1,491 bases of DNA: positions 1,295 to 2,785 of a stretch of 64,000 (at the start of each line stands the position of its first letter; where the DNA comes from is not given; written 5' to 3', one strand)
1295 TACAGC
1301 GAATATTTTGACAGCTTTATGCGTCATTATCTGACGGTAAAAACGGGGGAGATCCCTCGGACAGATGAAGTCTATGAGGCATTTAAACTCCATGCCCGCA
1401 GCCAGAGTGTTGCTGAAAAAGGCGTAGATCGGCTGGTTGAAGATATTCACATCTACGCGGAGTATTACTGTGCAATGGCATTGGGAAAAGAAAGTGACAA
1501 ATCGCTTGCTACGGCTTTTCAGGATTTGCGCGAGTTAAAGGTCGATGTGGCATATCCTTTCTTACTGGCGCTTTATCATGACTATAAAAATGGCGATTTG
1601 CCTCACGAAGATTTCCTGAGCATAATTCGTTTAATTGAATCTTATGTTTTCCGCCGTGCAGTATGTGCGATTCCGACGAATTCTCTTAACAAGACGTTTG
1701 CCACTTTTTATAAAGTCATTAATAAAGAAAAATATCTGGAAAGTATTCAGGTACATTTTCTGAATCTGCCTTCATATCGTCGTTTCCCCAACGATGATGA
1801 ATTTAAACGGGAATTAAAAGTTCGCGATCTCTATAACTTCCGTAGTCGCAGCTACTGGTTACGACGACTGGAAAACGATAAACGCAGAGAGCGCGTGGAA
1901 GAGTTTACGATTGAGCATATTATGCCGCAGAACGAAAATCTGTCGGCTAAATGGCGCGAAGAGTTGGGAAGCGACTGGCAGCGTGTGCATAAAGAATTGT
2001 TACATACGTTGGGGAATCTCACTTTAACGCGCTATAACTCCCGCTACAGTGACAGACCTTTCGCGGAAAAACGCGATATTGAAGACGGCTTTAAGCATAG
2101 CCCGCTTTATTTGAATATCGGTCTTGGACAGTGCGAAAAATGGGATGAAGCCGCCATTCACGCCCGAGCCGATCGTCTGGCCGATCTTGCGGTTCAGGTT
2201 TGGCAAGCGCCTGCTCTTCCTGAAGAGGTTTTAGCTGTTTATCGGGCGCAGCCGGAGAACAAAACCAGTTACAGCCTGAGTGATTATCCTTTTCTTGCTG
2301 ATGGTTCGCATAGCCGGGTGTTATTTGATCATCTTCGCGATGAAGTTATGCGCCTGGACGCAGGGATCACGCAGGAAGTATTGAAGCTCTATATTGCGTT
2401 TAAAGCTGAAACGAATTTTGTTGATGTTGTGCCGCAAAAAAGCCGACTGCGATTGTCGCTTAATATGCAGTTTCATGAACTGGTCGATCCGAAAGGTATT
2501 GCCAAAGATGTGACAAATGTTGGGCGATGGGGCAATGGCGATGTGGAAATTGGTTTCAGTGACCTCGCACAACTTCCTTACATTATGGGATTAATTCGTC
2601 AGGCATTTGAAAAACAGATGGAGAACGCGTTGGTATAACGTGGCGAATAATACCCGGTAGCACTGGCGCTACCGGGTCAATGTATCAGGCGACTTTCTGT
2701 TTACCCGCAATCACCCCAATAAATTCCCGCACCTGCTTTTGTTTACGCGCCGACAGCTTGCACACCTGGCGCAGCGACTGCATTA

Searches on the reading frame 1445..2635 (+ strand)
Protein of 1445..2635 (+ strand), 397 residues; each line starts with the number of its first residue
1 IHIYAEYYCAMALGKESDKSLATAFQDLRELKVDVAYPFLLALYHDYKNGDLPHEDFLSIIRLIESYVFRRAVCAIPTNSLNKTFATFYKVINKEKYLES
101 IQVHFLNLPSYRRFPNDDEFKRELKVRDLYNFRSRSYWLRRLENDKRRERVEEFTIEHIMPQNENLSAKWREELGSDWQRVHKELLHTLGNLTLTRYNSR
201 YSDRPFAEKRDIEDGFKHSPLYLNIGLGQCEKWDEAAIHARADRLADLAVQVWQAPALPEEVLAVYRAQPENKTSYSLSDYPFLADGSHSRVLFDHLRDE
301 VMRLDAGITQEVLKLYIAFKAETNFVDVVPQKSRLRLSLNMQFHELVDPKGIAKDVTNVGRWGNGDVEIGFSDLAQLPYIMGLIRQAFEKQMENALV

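Call 57: search_dna_similar(query=window:1445-2635:+, collection=plasmids, mode=protein, max_rows=15, max_evalue=1e-20)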
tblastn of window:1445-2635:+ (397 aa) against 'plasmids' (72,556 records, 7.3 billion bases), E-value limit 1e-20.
Records with a match: 31; places in all: 31; records where one place covers at least 80% of the query: 15.
Best place of each record, by identity: 95-99% 2; 60-80% 6; <60% 23.
By first word of the organism name: Planktothrix 4; Escherichia 3; Limosilactobacillus 3; Picosynechococcus 2; Deinococcus 2; Loigolactobacillus 2; Nostoc 1; Sulfitobacter 1; Ruegeria 1; Aminobacter 1; and 11 more.
By predicted mobility (MOB-suite, as given by PLSDB): non-mobilizable 27; mobilizable 3; conjugative 1.
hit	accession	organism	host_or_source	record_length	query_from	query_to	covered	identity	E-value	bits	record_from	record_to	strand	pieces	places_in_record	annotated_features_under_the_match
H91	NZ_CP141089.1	Escherichia coli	Homo sapiens,Infected Human Urine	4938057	1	397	100%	98.7%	0e+0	813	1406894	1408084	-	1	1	none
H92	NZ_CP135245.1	Escherichia coli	Food,other,Pig ear pet treat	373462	1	397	99%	98.0%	0e+0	803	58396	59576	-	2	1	none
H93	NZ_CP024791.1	Nostoc flagelliforme CCNUN1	cell culture,desert soil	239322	1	392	99%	62.9%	8e-173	541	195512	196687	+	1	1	DUF262 domain-containing protein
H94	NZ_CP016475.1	Picosynechococcus sp. PCC 7003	cell culture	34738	1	395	99%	61.2%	4e-166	522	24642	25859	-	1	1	DUF262 domain-containing protein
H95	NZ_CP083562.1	Sulfitobacter sp. S223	-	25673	1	392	99%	61.5%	2e-162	512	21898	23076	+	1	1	DUF262 and DUF1524 domain-containing protein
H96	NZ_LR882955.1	Planktothrix agardhii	-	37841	1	392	99%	60.7%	2e-163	515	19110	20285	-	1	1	DUF262 domain-containing protein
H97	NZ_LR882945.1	Planktothrix agardhii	-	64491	1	392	99%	60.7%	2e-163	515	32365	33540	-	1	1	DUF262 domain-containing protein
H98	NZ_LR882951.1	Planktothrix agardhii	-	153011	1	392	99%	60.7%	2e-163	515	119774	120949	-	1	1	DUF262 domain-containing protein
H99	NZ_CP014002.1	Picosynechococcus sp. PCC 73109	cell culture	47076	1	395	99%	59.2%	1e-161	509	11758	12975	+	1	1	DUF262 domain-containing protein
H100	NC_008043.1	Ruegeria sp. TM1040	-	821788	4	392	98%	57.8%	4e-155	491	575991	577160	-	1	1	DUF262 and DUF1524 domain-containing protein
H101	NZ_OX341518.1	Aminobacter niigataensis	-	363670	1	397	100%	56.3%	5e-143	456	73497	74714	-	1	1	DUF262 and DUF1524 domain-containing protein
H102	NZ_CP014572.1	Arthrobacter sp. D5-1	cell culture,Soil cores containing ...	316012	4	392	98%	55.2%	2e-135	434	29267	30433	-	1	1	DUF262 and DUF1524 domain-containing protein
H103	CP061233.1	Escherichia coli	Sheep,cell culture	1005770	1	392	99%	46.6%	8e-79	428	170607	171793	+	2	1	none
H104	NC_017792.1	Deinococcus gobiensis I-0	-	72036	5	397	99%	40.3%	2e-75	261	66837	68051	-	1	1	DUF262 and DUF1524 domain-containing protein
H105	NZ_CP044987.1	Deinococcus sp. AJ005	single cell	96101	15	392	95%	33.9%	1e-56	207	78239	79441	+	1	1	DUF262 and DUF1524 domain-containing protein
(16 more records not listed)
